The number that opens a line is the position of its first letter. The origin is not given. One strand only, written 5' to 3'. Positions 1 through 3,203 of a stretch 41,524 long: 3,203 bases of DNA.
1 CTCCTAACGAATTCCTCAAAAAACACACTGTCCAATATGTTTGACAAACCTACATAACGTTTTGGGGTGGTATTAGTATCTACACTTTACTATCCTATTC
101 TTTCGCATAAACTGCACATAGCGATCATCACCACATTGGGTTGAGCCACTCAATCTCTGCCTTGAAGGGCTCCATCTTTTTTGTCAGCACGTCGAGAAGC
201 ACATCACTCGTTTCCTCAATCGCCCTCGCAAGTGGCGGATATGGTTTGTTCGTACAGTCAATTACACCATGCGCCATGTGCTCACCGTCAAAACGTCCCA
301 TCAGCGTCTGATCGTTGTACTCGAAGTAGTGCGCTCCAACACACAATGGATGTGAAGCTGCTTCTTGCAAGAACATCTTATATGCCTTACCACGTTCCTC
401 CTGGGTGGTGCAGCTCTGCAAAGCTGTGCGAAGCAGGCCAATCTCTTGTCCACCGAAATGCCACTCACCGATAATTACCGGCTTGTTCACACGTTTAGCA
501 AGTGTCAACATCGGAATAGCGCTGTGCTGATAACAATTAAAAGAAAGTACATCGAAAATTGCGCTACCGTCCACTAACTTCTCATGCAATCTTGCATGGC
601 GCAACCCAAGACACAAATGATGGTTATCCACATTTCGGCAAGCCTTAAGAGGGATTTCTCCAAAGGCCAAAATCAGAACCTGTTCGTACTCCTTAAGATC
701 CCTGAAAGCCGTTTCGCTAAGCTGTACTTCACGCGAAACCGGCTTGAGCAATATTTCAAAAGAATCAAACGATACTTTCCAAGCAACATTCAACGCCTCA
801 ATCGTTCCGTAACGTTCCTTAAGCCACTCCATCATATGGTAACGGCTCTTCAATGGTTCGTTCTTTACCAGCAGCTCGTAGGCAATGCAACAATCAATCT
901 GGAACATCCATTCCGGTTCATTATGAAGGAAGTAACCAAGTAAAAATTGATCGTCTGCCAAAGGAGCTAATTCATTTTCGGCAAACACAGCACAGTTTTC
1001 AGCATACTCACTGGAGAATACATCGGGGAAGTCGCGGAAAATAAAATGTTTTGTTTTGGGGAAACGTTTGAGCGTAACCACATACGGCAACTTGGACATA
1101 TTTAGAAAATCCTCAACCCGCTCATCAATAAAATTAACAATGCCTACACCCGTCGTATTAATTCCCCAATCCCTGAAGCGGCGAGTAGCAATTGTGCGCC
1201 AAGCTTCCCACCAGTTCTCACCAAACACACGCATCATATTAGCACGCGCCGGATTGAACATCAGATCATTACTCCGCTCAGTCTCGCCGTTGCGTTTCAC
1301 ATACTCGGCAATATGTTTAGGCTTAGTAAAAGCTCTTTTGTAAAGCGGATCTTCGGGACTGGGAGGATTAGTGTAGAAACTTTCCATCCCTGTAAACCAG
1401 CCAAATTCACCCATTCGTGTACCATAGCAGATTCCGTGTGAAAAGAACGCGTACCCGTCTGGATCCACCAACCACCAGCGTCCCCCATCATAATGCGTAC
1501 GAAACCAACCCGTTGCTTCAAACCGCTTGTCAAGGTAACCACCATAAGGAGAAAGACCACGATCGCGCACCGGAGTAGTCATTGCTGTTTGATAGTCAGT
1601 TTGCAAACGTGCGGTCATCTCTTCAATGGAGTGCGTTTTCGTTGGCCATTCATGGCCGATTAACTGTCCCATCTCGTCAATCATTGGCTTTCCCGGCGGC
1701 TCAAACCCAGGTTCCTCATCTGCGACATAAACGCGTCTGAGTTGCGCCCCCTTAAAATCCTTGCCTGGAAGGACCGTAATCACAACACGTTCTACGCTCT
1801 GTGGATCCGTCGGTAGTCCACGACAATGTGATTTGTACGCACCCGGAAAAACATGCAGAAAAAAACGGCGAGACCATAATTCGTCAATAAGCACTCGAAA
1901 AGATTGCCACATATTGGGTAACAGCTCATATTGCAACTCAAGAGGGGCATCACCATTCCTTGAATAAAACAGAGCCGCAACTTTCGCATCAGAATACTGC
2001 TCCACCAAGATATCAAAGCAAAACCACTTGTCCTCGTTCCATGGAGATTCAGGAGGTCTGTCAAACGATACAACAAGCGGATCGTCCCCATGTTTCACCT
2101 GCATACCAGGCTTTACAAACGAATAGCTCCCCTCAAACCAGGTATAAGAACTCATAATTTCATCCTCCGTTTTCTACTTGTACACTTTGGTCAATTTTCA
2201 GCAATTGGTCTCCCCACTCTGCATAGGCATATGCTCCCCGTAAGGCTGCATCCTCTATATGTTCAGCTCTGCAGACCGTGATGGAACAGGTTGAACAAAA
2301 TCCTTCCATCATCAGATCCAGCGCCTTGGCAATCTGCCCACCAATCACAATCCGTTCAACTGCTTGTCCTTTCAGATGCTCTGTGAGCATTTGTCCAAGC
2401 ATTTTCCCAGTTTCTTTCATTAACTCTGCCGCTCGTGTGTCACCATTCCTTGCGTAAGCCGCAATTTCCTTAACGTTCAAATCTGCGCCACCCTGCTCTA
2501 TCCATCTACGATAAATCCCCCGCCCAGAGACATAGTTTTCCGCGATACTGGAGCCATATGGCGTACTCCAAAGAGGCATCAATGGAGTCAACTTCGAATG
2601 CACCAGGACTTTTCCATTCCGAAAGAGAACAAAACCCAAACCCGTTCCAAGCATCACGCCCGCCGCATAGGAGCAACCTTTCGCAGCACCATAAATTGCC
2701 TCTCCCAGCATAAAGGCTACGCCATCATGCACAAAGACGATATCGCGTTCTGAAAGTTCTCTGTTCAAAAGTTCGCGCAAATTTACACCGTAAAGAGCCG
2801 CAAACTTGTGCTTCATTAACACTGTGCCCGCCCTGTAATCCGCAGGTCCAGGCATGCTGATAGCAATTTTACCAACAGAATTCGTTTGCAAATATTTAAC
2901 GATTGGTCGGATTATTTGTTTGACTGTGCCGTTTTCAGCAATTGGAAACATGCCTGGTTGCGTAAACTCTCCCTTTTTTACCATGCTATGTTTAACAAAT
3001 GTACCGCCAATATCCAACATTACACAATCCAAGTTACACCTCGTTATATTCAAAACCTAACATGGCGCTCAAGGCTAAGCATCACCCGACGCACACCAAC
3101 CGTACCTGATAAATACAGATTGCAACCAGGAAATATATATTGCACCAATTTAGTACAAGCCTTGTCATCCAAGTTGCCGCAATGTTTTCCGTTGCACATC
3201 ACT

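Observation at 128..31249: One unusual sugar-catabolic gene set present twice, diverged and shuffled, on either side of a single regulator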

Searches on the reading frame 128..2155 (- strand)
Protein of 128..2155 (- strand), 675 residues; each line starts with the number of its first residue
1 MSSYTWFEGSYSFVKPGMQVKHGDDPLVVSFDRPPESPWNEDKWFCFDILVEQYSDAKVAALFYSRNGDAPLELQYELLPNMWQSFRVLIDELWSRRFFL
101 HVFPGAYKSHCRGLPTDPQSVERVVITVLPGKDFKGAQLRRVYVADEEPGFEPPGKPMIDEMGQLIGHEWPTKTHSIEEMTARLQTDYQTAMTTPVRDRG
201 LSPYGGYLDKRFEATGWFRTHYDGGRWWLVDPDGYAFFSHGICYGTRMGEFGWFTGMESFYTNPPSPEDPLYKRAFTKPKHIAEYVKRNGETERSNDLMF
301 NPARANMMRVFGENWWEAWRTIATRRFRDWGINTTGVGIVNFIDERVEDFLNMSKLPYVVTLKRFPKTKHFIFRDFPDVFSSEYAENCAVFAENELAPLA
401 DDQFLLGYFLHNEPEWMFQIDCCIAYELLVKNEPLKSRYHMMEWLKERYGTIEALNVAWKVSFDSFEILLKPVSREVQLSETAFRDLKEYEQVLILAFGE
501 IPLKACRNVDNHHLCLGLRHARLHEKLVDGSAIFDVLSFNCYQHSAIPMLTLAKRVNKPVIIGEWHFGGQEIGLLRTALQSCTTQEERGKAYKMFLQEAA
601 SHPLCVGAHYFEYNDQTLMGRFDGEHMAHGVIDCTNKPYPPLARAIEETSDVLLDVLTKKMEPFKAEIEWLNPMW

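Call 3: search_protein_families(library=pfam, proteins=[window:128-2155:-])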
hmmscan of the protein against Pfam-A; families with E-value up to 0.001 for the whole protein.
window:128-2155:- (675 aa): 1 family
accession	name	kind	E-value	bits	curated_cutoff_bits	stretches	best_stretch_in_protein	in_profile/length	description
PF02449.21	Glyco_hydro_42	-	0.0009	19.1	21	0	370-472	94-190/376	Beta-galactosidase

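Call 7: search_protein_families(library=ncbifam, proteins=[window:128-2155:-], max_evalue=0.01)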
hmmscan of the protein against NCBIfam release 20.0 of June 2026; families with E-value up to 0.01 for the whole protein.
window:128-2155:- (675 aa): 0 families

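Call 14: search_solved_structures(query=window:128-2155:-, max_evalue=1)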
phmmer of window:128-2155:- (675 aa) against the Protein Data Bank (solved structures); distinct sequences matched with E-value up to 1: 7.
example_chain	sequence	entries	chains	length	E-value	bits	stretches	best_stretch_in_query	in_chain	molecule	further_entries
5z6p_A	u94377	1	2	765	2.7e-44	154.9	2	303-648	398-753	B-agarase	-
4bq2_A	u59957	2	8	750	8.9e-41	143.2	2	304-650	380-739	B-AGARASE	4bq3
4bq4_A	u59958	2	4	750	2.2e-40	141.9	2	304-650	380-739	B-AGARASE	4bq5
6xj9_A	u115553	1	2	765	7.7e-35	123.6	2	297-650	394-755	Agarase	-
5t3b_A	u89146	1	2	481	4.1e-07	32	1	199-246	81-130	Glycoside Hydrolase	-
3tts_A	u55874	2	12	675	0.0063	18.1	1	442-465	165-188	Beta-galactosidase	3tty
6ptm_A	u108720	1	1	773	0.035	15.6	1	400-472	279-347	Uncharacterized protein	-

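Call 35: search_protein_families(library=pfam, proteins=[window:128-2155:-], max_evalue=5)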
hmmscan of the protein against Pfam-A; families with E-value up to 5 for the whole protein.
window:128-2155:- (675 aa): 1 family
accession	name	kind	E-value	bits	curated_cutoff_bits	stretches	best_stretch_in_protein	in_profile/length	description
PF02449.21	Glyco_hydro_42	-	0.0009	19.1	21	1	370-472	94-190/376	Beta-galactosidase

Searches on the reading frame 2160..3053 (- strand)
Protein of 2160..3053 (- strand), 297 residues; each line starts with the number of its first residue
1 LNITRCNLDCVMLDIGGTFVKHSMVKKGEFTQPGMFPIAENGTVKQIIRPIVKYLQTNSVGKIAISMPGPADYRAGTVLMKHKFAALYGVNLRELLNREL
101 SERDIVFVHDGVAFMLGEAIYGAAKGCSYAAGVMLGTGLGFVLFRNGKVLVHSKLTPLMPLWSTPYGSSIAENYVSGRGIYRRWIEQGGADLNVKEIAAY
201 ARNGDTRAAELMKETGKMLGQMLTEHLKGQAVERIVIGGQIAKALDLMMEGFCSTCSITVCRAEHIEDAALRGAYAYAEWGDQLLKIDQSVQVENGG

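Call 3: search_protein_families(library=pfam, proteins=[window:2160-3053:-])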
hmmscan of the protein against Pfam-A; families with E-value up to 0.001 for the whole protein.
window:2160-3053:- (297 aa): 1 family
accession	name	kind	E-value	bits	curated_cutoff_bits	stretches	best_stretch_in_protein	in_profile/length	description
PF00480.26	ROK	-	1.9e-21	77.3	22.9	2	12-150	3-145/294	ROK family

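Call 7: search_protein_families(library=ncbifam, proteins=[window:2160-3053:-], max_evalue=0.01)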
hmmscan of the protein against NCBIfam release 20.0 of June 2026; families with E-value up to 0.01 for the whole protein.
window:2160-3053:- (297 aa): 13 families
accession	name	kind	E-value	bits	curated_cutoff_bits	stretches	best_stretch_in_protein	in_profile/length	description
NF009835.0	PRK13310.1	equivalog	8.8e-12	44.9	380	2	56-151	53-146/303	N-acetylglucosamine kinase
TIGR00744.1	ROK_glcA_fam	subfamily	3.6e-10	39.6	260.35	1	13-150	3-146/318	ROK family glucokinase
NF047937.1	TransRegNagC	equivalog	1.2e-09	37.9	650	2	191-250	287-346/399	DNA-binding transcriptional regulator NagC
NF049930.1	TransRegMlc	equivalog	1.6e-09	37.6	530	2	59-153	145-237/405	sugar metabolism global transcriptional regulator Mlc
NF007108.0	PRK09557.1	equivalog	2.6e-09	36.8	443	1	56-150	54-146/303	fructokinase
NF003461.0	PRK05082.1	subfamily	7.8e-09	35.3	283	1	172-278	175-286/291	N-acetylmannosamine kinase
NF045942.1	PolPhglucPhase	equivalog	4.3e-08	33.2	250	1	13-156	5-152/242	polyphosphate--glucose phosphotransferase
NF042998.1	bglucokin_BglK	equivalog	2.8e-07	30.1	550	1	12-151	5-144/291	beta-glucoside kinase BglK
NF047821.1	NactlManKinNanK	equivalog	1.8e-06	27.7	450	1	170-278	173-286/288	N-acetylmannosamine kinase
NF009836.0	PRK13311.1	equivalog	2.7e-05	23.5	551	1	44-150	39-145/256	N-acetyl-D-glucosamine kinase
NF045551.1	GK_Pyrobac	equivalog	3.7e-05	23.2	500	0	13-151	5-134/294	ATP-dependent glucokinase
NF007251.0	PRK09698.1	equivalog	0.00044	19.6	253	1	13-150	11-154/304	allose kinase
NF010701.0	PRK14101.1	equivalog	0.00063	18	920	0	11-74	21-85/638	bifunctional transcriptional regulator/glucokinase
